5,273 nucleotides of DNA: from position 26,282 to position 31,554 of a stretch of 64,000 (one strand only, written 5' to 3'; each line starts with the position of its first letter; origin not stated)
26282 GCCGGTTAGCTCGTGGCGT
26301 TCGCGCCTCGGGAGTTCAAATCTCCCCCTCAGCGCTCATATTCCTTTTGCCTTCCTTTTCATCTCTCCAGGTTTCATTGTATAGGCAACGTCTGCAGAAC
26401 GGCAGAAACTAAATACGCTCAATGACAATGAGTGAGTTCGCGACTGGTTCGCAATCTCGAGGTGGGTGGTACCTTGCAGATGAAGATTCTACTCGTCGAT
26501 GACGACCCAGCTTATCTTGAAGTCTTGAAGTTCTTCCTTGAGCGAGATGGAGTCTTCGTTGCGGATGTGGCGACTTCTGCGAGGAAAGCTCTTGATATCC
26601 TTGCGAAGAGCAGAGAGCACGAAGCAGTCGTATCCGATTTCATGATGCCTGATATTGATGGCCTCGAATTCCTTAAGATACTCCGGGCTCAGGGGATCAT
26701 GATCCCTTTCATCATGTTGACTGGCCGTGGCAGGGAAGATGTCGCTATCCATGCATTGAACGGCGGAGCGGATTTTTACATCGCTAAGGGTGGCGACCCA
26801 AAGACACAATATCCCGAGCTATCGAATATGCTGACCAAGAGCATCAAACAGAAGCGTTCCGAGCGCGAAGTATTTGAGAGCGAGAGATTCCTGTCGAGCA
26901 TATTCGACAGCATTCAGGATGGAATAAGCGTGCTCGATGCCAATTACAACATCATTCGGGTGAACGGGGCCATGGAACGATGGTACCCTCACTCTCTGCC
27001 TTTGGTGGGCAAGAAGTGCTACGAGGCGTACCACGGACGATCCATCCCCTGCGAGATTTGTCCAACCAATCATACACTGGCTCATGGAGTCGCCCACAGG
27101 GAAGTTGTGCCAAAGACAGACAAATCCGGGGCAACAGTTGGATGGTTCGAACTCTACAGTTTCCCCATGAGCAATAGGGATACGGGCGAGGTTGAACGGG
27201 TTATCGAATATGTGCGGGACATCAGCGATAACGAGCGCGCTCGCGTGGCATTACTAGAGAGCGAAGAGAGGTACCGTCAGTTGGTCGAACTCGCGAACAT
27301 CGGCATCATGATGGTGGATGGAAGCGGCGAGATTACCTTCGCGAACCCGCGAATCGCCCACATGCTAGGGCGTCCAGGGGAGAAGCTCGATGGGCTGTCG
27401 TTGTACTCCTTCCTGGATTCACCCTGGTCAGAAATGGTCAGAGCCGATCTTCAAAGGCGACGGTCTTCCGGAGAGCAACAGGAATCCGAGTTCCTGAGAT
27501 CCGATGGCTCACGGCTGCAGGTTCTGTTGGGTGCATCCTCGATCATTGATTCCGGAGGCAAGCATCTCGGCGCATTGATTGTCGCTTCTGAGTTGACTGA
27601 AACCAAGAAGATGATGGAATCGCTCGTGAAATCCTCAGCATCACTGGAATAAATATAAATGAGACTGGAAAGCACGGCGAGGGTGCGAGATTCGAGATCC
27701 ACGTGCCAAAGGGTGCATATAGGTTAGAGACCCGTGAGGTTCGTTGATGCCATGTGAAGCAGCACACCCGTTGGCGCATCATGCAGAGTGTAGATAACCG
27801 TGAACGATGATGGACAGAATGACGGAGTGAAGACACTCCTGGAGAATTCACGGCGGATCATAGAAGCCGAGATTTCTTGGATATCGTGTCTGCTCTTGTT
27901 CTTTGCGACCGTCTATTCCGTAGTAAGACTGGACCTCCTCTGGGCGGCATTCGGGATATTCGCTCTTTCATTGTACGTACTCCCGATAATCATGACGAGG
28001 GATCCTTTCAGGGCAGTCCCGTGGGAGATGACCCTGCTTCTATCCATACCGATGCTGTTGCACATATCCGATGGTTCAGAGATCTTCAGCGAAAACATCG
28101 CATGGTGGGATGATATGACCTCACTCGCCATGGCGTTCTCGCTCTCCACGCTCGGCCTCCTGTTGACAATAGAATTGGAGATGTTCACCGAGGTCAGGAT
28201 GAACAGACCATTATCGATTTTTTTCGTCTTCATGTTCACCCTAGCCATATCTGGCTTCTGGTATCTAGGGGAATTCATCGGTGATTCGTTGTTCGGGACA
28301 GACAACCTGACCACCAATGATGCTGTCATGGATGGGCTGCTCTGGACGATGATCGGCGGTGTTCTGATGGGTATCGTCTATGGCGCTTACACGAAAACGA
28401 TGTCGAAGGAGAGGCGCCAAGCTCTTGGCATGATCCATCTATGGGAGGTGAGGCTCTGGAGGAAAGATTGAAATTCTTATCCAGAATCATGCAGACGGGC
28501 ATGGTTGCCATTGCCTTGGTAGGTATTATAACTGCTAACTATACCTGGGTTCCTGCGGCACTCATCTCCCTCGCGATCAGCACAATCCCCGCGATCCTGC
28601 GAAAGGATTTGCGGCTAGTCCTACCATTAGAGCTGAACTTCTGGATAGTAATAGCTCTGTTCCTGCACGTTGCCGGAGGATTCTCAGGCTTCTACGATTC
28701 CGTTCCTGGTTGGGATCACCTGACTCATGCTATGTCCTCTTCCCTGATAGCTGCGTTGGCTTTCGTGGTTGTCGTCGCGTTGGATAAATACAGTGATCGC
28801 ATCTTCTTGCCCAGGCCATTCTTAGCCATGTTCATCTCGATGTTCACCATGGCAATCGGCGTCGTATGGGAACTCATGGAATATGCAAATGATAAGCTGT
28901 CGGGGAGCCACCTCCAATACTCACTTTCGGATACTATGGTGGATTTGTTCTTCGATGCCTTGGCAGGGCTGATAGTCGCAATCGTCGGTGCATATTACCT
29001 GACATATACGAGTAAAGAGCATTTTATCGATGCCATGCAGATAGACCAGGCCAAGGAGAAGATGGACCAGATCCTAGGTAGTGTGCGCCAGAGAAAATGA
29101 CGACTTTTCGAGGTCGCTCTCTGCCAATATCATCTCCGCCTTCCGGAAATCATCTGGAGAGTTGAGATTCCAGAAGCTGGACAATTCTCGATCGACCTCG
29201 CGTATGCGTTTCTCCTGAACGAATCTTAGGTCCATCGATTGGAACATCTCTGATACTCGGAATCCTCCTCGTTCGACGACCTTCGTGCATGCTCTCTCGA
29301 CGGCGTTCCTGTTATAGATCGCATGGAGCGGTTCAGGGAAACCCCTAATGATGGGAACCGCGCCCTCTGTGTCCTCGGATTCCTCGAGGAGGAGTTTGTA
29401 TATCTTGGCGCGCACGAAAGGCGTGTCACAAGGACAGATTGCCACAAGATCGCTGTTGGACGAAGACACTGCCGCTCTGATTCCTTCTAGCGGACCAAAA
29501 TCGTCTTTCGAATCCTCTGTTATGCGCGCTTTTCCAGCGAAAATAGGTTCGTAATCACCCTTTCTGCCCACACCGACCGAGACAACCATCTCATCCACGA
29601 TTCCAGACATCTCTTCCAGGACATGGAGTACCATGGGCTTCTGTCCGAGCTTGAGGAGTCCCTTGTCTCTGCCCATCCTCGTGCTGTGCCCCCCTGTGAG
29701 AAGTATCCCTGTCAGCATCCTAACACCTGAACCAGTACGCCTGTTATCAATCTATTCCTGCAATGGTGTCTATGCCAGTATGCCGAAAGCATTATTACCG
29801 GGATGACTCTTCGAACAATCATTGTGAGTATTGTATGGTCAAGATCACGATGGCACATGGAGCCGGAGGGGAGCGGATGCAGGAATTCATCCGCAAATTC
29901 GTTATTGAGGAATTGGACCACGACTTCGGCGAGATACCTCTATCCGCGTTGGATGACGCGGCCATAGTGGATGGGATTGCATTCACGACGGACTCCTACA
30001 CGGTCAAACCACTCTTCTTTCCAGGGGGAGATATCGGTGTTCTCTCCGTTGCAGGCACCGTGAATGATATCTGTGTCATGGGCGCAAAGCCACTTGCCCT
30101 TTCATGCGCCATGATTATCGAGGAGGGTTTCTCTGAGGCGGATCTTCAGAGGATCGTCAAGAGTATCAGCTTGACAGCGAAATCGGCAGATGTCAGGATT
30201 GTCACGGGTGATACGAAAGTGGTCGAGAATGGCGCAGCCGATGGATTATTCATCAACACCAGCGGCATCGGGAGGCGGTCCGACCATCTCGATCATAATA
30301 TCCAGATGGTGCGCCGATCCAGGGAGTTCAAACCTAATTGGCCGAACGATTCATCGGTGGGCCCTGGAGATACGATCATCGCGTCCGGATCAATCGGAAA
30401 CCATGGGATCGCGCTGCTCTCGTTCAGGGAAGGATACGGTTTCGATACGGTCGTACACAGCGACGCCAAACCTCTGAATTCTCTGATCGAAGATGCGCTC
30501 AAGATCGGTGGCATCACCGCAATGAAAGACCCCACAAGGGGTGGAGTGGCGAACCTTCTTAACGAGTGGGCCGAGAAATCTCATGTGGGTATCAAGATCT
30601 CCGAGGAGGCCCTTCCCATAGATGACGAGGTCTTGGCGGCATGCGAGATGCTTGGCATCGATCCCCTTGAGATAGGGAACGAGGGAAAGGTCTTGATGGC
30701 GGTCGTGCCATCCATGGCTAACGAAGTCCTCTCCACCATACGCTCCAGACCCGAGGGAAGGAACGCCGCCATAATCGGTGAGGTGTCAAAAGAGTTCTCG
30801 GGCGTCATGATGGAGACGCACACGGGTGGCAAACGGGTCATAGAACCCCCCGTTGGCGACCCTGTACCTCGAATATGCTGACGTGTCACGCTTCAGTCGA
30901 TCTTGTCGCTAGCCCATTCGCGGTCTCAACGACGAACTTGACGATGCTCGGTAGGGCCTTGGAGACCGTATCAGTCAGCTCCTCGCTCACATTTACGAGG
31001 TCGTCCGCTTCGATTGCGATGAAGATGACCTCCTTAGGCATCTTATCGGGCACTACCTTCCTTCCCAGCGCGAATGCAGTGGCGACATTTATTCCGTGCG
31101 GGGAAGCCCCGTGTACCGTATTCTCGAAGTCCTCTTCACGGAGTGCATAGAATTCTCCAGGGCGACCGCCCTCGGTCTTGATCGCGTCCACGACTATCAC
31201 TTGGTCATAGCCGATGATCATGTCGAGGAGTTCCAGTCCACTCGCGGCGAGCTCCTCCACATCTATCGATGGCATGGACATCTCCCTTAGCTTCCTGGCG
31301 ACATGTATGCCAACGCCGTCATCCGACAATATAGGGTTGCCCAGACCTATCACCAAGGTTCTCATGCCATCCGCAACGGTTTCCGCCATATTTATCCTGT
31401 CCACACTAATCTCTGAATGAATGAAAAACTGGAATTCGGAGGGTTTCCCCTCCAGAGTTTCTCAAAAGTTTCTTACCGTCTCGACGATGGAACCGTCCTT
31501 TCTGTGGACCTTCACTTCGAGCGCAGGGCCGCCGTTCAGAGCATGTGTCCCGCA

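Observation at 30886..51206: About 20-kb co-directional Hdr/Mvh supercluster with three repeated 'double-HdrA + MvhD' modules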

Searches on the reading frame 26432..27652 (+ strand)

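Call 14: search_protein_families(library=pfam, proteins=[window:26432-27652:+], max_evalue=0.00001)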
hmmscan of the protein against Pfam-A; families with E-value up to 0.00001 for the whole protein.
window:26432-27652:+ (406 aa): 5 families
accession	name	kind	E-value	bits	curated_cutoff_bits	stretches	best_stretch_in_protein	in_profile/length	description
PF00072.30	Response_reg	-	1.1e-21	77.5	30.2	1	19-123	1-103/111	Response regulator receiver domain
PF08448.16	PAS_4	-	6e-19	68.7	23.1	2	158-268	1-109/110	PAS fold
PF13426.13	PAS_9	-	2.9e-17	63.3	27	1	291-390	3-103/103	PAS domain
PF13188.13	PAS_8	-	4.2e-17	61.8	21.8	1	279-323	1-45/65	PAS domain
PF00989.32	PAS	-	1e-16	61.4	22.6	1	279-385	1-110/113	PAS fold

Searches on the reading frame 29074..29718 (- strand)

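Call 14: search_protein_families(library=pfam, proteins=[window:29074-29718:-], max_evalue=0.00001)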
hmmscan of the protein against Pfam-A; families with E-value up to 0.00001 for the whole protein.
window:29074-29718:- (214 aa): 1 family
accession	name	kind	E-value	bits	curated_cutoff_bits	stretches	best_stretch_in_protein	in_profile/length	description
PF12804.13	NTP_transf_3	-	7.4e-29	101.4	27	1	4-142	1-140/160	MobA-like NTP transferase domain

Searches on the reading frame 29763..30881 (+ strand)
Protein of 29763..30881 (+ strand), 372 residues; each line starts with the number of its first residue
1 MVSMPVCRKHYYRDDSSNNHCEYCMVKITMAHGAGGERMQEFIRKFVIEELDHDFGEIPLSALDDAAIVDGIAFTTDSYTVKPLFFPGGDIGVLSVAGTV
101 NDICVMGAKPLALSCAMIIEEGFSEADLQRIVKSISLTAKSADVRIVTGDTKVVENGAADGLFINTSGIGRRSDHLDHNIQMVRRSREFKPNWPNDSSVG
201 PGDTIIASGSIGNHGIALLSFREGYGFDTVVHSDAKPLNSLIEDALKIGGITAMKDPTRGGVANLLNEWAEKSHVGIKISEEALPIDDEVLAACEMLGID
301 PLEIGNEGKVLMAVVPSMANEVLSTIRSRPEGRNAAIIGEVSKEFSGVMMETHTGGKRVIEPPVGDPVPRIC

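Call 14: search_protein_families(library=pfam, proteins=[window:29763-30881:+], max_evalue=0.00001)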
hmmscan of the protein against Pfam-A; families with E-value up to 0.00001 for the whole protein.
window:29763-30881:+ (372 aa): 2 families
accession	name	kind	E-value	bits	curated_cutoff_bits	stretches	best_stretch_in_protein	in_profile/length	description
PF02769.27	AIRS_C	-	1.9e-26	93.6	23.1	1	200-345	1-149/156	AIR synthase related protein, C-terminal domain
PF00586.29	AIRS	-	3e-22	79.6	24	1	64-171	2-111/112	AIR synthase related protein, N-terminal domain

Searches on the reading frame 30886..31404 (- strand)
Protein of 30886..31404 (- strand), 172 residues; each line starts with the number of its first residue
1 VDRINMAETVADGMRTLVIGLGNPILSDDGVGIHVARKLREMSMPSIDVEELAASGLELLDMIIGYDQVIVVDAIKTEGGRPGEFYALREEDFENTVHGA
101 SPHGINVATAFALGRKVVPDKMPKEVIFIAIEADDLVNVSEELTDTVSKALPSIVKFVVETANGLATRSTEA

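Call 5: search_protein_families(library=pfam, proteins=[window:30886-31404:-], max_evalue=0.001)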
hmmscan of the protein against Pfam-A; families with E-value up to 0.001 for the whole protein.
window:30886-31404:- (172 aa): 1 family
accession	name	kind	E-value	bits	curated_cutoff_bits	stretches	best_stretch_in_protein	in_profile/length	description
PF01750.23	HycI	-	1e-14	54.9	23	1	33-159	1-128/130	Hydrogenase maturation protease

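Call 52: search_protein_families(library=ncbifam, proteins=[window:30886-31404:-], max_evalue=0.00001)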
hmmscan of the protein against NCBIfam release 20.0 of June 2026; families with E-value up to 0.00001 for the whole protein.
window:30886-31404:- (172 aa): 5 families
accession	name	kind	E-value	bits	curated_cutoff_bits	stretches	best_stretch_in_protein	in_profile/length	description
TIGR00072.1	hydrog_prot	superfamily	3e-32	111.6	47.45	1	17-160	1-143/145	hydrogenase maturation protease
NF007777.0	PRK10466.1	equivalog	6.3e-19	68.3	190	1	14-161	1-148/164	HyaD/HybD family hydrogenase maturation endopeptidase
TIGR00140.1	hupD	subfamily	1.2e-17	64.3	151.8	1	17-161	2-146/151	HyaD/HybD family hydrogenase maturation endopeptidase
NF045519.1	NiFeSe_H2_mat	exception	2.3e-16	59.9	190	1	15-158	2-143/152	NiFeSe hydrogenase maturation protease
TIGR00130.1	frhD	equivalog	7.4e-11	42.3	134.95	1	15-160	4-149/153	coenzyme F420-reducing hydrogenase, FrhD protein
